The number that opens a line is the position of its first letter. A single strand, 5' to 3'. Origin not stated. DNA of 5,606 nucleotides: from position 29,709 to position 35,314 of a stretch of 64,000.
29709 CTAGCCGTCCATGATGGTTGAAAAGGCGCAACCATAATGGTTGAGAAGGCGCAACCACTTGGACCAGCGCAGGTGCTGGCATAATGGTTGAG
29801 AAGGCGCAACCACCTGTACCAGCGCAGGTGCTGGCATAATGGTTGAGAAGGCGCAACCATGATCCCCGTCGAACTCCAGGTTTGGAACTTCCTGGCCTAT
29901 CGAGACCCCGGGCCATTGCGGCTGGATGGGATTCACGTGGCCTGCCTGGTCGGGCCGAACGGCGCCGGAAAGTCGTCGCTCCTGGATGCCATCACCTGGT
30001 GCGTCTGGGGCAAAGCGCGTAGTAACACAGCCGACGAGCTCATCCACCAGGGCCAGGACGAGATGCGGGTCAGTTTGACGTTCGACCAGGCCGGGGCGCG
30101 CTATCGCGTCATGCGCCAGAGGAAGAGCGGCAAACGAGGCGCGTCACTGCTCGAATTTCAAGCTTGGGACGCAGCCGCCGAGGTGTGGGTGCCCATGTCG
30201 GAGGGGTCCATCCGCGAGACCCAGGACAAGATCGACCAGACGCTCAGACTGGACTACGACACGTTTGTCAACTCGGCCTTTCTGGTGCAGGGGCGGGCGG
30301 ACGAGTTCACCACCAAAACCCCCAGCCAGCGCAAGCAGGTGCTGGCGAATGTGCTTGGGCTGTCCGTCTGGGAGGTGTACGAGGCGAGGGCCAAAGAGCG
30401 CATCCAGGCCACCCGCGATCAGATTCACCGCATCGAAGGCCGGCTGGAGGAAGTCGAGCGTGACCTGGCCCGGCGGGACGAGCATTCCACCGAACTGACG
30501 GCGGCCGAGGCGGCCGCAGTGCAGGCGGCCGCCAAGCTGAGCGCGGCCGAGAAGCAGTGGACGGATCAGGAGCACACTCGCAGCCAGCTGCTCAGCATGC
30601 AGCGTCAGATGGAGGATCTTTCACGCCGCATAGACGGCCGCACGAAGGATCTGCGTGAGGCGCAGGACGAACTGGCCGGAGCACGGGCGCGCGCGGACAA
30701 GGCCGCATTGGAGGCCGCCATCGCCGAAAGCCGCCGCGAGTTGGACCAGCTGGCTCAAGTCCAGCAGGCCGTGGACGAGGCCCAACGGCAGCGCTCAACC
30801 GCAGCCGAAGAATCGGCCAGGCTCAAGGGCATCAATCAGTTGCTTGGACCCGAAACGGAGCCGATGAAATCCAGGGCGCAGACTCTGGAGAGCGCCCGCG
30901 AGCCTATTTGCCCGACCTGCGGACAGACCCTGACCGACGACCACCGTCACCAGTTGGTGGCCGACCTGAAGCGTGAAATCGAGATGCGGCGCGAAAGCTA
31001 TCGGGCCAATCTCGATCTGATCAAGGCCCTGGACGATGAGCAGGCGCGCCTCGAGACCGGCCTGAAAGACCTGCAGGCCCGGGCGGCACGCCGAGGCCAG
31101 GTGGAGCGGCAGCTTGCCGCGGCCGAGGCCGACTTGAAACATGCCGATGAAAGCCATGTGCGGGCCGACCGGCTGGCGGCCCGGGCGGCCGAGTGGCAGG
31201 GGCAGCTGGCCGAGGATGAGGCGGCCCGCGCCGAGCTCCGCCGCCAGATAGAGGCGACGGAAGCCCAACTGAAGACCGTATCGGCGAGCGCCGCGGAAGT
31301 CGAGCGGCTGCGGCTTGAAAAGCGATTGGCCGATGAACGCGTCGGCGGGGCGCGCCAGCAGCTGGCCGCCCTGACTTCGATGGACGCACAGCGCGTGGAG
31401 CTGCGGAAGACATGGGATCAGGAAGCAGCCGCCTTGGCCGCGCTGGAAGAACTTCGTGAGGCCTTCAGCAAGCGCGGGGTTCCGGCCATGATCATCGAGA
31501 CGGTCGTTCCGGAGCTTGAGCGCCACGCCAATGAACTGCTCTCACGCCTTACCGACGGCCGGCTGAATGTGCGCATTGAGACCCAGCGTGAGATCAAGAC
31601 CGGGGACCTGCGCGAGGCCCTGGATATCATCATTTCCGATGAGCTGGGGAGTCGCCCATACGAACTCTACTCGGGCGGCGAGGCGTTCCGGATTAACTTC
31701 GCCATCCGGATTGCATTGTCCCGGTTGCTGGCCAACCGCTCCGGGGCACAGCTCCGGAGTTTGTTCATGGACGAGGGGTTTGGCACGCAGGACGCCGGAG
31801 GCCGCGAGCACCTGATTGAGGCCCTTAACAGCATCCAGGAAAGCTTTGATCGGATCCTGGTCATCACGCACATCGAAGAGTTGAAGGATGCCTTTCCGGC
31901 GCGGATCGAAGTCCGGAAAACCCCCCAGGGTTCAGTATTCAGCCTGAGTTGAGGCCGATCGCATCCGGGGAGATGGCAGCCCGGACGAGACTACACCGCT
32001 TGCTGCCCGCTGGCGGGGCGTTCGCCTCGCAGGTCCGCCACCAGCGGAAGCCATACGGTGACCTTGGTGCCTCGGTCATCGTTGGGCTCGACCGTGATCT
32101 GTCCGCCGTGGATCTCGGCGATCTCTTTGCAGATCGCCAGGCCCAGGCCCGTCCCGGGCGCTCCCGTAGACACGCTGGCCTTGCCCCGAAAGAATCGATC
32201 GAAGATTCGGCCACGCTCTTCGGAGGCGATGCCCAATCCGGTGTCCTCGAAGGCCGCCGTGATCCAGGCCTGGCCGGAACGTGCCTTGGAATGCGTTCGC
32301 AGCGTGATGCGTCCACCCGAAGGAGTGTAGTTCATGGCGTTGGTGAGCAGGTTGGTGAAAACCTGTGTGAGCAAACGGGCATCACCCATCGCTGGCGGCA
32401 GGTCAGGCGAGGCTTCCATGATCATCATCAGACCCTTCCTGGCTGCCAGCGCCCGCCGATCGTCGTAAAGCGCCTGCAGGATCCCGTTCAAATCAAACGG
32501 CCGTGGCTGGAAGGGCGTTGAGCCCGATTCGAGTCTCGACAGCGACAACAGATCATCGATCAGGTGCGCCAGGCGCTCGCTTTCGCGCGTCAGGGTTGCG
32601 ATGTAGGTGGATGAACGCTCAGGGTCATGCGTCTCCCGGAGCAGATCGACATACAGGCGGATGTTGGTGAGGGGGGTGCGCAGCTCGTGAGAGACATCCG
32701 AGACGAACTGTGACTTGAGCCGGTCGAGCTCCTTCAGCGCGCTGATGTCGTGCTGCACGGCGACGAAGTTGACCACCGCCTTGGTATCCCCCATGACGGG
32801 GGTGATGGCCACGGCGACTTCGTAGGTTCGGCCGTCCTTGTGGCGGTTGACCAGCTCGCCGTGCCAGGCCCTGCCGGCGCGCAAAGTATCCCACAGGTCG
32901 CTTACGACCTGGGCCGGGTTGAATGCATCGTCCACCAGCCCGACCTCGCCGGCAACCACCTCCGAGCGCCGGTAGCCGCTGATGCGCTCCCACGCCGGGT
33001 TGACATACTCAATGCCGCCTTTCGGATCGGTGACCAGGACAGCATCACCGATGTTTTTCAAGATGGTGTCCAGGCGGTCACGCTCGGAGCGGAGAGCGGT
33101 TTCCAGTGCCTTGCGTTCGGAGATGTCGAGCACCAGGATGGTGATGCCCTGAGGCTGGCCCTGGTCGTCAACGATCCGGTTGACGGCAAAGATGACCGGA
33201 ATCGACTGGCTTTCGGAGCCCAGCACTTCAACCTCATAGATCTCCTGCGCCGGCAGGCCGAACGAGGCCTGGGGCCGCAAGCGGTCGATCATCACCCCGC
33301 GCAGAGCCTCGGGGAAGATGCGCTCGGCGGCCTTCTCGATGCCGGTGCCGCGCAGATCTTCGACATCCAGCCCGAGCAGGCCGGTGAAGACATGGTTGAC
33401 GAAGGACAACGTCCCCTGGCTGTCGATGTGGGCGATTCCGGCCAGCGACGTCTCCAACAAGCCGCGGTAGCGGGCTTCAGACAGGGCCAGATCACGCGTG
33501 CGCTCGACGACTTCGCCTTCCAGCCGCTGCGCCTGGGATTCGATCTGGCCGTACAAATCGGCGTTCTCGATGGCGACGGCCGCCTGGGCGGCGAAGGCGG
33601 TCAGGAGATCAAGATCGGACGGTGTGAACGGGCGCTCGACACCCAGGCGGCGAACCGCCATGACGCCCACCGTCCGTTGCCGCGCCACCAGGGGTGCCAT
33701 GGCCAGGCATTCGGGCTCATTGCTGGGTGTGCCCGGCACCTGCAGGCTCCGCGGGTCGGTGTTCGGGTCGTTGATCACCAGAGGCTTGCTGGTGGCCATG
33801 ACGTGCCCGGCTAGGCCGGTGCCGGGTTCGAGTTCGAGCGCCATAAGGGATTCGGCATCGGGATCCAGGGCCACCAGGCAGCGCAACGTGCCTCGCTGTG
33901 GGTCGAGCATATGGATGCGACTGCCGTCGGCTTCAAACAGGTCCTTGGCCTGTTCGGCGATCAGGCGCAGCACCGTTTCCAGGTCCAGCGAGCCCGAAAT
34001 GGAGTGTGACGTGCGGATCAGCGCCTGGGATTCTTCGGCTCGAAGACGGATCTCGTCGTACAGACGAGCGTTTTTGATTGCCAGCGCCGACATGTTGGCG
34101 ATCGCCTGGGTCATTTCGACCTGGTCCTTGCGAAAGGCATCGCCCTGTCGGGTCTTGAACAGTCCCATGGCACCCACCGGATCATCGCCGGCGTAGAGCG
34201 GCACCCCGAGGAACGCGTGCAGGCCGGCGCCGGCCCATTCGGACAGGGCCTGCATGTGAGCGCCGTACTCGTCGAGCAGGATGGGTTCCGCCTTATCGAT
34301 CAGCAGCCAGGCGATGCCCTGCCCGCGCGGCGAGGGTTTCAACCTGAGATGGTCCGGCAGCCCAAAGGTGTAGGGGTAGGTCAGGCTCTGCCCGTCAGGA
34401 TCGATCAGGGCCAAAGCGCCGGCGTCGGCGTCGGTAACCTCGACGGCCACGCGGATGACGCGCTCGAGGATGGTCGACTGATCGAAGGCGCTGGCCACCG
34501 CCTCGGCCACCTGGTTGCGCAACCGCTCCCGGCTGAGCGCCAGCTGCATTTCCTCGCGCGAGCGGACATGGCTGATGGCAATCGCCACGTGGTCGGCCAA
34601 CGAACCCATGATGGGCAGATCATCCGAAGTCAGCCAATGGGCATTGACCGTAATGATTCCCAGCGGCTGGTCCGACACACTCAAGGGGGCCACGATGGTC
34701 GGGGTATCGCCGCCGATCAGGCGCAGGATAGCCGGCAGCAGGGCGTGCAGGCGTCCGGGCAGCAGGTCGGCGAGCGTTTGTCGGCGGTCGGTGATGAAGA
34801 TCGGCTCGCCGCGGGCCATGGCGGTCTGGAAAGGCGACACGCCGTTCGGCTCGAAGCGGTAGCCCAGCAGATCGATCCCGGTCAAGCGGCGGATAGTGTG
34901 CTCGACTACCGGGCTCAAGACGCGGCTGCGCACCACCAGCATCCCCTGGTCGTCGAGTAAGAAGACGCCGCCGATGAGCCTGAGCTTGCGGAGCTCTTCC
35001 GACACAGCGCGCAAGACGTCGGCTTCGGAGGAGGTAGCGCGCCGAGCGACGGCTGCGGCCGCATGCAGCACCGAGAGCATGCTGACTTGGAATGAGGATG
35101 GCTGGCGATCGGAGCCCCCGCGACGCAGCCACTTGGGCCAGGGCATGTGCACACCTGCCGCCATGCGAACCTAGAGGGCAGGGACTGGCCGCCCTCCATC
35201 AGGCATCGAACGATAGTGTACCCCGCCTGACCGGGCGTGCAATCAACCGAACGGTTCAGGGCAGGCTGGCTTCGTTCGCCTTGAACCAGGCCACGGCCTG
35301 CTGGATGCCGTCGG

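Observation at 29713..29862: Chain of four overlapping micro-ORFs and hairpins filling the sbcD-sbcC gap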

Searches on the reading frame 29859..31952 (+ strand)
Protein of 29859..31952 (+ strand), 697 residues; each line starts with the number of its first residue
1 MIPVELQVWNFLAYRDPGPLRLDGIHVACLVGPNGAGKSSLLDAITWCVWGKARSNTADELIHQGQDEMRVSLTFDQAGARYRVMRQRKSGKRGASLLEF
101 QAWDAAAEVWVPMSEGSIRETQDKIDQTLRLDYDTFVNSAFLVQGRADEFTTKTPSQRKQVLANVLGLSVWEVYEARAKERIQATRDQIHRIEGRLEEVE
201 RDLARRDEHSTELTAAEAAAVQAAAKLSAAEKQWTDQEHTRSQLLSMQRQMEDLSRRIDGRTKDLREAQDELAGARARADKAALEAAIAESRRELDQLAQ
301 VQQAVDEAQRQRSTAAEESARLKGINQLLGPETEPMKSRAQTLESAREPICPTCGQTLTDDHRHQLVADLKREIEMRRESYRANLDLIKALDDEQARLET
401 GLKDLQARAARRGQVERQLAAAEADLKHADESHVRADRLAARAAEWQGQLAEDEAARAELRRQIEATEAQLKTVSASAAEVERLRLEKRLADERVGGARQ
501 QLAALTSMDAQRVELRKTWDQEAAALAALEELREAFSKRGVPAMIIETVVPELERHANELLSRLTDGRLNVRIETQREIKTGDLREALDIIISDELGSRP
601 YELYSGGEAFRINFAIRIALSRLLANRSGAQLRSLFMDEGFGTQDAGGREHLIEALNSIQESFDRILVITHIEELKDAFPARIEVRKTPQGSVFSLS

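Call 8: search_protein_families(library=pfam, proteins=[window:29859-31952:+])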
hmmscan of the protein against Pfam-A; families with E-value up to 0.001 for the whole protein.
window:29859-31952:+ (697 aa): 9 families
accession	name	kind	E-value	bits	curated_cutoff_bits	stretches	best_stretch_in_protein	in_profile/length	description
PF13476.12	AAA_23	-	3.2e-18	67.5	27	1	6-228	2-157/201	AAA domain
PF02463.25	SMC_N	-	7.6e-11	42.3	40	1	26-678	25-204/220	RecF/RecN/SMC N terminal domain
PF13514.12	AAA_27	-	1.6e-07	31.6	22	1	27-121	28-118/206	AAA domain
PF13558.12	SbcC_Walker_B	-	1.2e-06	29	27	1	599-657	28-89/90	SbcC/RAD50-like, Walker B motif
PF13555.12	AAA_29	-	1.2e-06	28.6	27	1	5-56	3-55/61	P-loop containing region of AAA domain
PF04423.19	Rad50_zn_hook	-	3e-06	27.4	24.3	1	333-375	5-46/52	Rad50 zinc hook motif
PF13304.12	AAA_21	-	1.5e-05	25.6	27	1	27-51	1-27/304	AAA domain, putative AbiEii toxin, Type IV TA system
PF00005.33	ABC_tran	-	5.3e-05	24.3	25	0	27-66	13-47/137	ABC transporter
PF13175.12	AAA_15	-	0.0005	20.2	32.1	0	5-52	5-50/374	AAA ATPase domain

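Call 10: find_encoding_contigs(protein=window:29859-31952:+, flank=6000, max_places=10)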
Protein window:29859-31952:+ (697 aa): no gene with exactly this product is on record in the collection.

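Call 16: find_homologous_proteins(query=window:29859-31952:+, max_evalue=1e-50)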
Query window:29859-31952:+ (697 aa): 1722 proteins with E <= 1e-50 among 8000 candidates; the best 120 are listed.
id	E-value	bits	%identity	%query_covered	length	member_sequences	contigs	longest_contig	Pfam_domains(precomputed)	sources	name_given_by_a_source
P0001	0.0e+0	1477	100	100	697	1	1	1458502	PF13514.13,PF13476.13,PF13558.13,PF13555.13,PF02463.26,PF04423.20,PF13304.13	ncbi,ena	-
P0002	0.0e+0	1433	97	100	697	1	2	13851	PF13514.13,PF13476.13,PF13558.13,PF13555.13,PF02463.26,PF04423.20,PF13304.13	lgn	-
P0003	0.0e+0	1181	79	100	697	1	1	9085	PF13514.13,PF13476.13,PF13558.13,PF13555.13,PF02463.26,PF04423.20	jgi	jgi:exonuclease SbcC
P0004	0.0e+0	1031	69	100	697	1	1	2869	PF13514.13,PF13476.13,PF13558.13,PF02463.26,PF04423.20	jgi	jgi:exonuclease SbcC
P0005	0.0e+0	1029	70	100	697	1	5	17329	PF13514.13,PF13476.13,PF13558.13,PF02463.26,PF04423.20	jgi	jgi:exonuclease SbcC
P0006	0.0e+0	1025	69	100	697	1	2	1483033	PF13514.13,PF13476.13,PF13558.13,PF13555.13,PF02463.26,PF04423.20,PF13304.13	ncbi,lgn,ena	-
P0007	0.0e+0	1023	69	100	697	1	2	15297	PF13514.13,PF13476.13,PF13558.13,PF02463.26,PF04423.20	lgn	-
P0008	0.0e+0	1013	68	100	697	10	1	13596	PF13514.13,PF13476.13,PF13558.13,PF13555.13,PF02463.26,PF04423.20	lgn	-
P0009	9.3e-277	938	64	100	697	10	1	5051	PF13514.13,PF13476.13,PF13558.13,PF13555.13,PF02463.26,PF04423.20,PF13304.13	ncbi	-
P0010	2.1e-272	924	63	100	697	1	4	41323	PF13514.13,PF13476.13,PF13558.13,PF13555.13,PF02463.26,PF04423.20,PF13304.13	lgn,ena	-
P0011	2.3e-269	914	63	100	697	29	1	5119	PF13514.13,PF13476.13,PF13558.13,PF13555.13,PF02463.26,PF04423.20,PF13304.13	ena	-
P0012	6.2e-269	912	62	100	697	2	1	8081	PF13514.13,PF13476.13,PF13558.13,PF13555.13,PF02463.26,PF04423.20,PF13304.13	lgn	-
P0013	9.4e-269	912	62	100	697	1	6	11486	PF13514.13,PF13476.13,PF13558.13,PF13555.13,PF02463.26,PF04423.20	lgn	-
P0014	2.7e-267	907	62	100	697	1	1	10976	PF13514.13,PF13476.13,PF28175.1,PF13558.13,PF05531.18,PF02463.26,PF04423.20,PF13304.13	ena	-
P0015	1.8e-266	904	62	100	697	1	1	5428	PF13514.13,PF13175.13,PF13476.13,PF13558.13,PF02463.26,PF04423.20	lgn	-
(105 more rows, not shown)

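Call 17: find_encoding_contigs(protein=P0002, flank=5000, max_places=6)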
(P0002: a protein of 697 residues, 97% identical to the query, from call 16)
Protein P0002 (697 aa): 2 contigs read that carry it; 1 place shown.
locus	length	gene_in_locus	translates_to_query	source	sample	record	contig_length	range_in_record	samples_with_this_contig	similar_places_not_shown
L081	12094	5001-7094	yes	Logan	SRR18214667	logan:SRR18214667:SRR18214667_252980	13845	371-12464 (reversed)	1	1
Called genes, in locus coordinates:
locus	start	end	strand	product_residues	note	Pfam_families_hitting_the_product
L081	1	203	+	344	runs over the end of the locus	PF00005:ABC_tran, PF08352:oligo_HPY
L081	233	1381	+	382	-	PF00557:Peptidase_M24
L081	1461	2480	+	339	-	PF00535:Glycos_transf_2, PF10111:Glyco_tranf_2_2, PF13641:Glyco_tranf_2_3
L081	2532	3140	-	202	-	PF04191:PEMT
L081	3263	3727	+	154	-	PF05163:DinB, PF04978:MST, PF12867:DinB_2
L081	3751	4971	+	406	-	PF00149:Metallophos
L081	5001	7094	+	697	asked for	PF02463:SMC_N, PF13476:AAA_23, PF13514:AAA_27, PF13555:AAA_29 (weak), PF13304:AAA_21 (weak), PF04423:Rad50_zn_hook (weak), PF13558:SbcC_Walker_B (weak)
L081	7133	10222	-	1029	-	PF13185:GAF_2, PF01590:GAF, PF13185:GAF_2, PF01590:GAF, PF13185:GAF_2, PF13492:GAF_3, PF00989:PAS, PF13188:PAS_8, +5 more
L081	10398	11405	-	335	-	PF01073:3Beta_HSD, PF01370:Epimerase, PF02719:Polysacc_synt_2 (faint), PF05368:NmrA, PF13460:NAD_binding_10, PF16363:GDP_Man_Dehyd, PF07993:NAD_binding_4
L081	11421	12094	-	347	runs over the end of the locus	?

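Call 18: find_encoding_contigs(protein=P0003, flank=5000, max_places=6)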
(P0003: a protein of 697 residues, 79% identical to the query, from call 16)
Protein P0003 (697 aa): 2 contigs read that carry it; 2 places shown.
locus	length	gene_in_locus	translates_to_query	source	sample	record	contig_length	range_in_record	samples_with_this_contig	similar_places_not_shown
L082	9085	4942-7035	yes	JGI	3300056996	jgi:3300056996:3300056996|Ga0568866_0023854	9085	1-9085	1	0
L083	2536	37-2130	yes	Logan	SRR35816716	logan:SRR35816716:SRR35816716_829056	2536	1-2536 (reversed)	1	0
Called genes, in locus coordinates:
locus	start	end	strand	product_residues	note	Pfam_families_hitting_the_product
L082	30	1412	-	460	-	PF00127:Copper-bind (weak), PF13473:Cupredoxin_1 (faint), PF07731:Cu-oxidase_2 (weak), PF07732:Cu-oxidase_3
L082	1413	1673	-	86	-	PF08984:DUF1858 (weak)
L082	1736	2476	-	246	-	PF00027:cNMP_binding, PF13545:HTH_Crp_2, PF00325:Crp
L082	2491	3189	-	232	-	PF04191:PEMT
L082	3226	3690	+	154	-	PF05163:DinB, PF12867:DinB_2, PF04978:MST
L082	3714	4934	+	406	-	PF00149:Metallophos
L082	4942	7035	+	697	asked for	PF02463:SMC_N, PF13476:AAA_23, PF13514:AAA_27 (weak), PF13555:AAA_29 (weak), PF04423:Rad50_zn_hook, PF13558:SbcC_Walker_B (weak)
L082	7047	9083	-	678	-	?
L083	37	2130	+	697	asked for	PF02463:SMC_N, PF13476:AAA_23, PF13514:AAA_27 (weak), PF13555:AAA_29 (weak), PF04423:Rad50_zn_hook, PF13558:SbcC_Walker_B (weak)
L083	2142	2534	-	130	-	?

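Call 19: find_encoding_contigs(protein=P0001, flank=3000, max_places=6)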
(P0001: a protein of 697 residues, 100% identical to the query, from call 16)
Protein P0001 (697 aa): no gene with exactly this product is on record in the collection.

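Call 29: list_cluster_members(proteins=[P0001, P0002])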
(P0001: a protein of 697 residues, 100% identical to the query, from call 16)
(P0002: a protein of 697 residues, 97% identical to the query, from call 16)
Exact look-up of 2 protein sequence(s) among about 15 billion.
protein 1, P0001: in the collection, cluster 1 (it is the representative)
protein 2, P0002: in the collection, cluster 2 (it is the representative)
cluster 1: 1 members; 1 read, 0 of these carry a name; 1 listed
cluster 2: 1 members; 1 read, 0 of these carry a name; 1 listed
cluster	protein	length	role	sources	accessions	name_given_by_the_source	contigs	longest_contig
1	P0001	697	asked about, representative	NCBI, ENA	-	-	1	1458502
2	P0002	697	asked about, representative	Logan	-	-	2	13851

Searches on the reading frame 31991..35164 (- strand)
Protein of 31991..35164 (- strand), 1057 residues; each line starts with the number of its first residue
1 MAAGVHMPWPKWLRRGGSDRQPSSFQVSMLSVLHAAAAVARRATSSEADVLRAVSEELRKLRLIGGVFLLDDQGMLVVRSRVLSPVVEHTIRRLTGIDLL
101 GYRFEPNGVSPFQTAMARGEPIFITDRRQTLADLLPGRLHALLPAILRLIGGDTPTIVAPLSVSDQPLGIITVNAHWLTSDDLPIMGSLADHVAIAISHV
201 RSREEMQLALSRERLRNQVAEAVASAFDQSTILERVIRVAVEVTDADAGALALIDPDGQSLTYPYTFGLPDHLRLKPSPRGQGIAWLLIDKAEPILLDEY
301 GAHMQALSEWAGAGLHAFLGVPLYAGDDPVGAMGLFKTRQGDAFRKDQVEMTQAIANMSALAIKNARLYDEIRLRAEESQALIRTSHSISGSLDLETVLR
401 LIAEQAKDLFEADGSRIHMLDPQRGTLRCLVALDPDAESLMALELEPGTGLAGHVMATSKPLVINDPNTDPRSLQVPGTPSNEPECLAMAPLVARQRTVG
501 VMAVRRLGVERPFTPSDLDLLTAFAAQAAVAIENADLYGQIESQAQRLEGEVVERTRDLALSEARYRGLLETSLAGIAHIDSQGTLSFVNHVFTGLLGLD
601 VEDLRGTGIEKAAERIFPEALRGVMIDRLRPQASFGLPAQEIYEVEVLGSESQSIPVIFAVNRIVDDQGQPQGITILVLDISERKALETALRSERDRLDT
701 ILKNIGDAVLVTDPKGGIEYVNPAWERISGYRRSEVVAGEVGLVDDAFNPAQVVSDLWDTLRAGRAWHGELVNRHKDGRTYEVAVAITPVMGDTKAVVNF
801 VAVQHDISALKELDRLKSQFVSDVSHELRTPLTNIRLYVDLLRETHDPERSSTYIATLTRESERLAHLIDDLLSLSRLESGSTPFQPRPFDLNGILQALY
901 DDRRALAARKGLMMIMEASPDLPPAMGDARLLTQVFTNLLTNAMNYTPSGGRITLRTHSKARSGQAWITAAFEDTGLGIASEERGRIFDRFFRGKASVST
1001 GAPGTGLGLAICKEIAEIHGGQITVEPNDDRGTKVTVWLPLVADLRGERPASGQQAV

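Call 8: search_protein_families(library=pfam, proteins=[window:31991-35164:-])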
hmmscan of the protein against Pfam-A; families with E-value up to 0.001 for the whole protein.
window:31991-35164:- (1057 aa): 10 families
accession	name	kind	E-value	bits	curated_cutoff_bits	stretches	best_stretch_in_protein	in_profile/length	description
PF13185.12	GAF_2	-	2.7e-48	164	28.6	3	393-533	2-136/136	GAF domain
PF01590.32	GAF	-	1.4e-39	136.1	22.4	3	394-532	1-133/133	GAF domain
PF02518.31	HATPase_c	-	9.8e-29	100.5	26.4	1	927-1041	1-109/111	Histidine kinase-, DNA gyrase B-, and HSP90-like ATPase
PF13492.12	GAF_3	-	1.9e-27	96.7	27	2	395-534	2-129/129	GAF domain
PF13426.13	PAS_9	-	4.2e-23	82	27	1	707-808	2-102/103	PAS domain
PF00512.31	HisKA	-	2.7e-21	75.8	26.9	1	817-881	2-66/66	His Kinase A (phospho-acceptor) domain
PF00989.32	PAS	-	8.5e-21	74.5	22.6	1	697-807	2-113/113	PAS fold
PF13188.13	PAS_8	-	9.4e-15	54.3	21.8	1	697-752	2-54/65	PAS domain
PF08448.16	PAS_4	-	2.9e-11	44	23.1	2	571-685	2-109/110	PAS fold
PF08447.18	PAS_3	-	5.7e-09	36.6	25.6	1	719-802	2-87/89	PAS fold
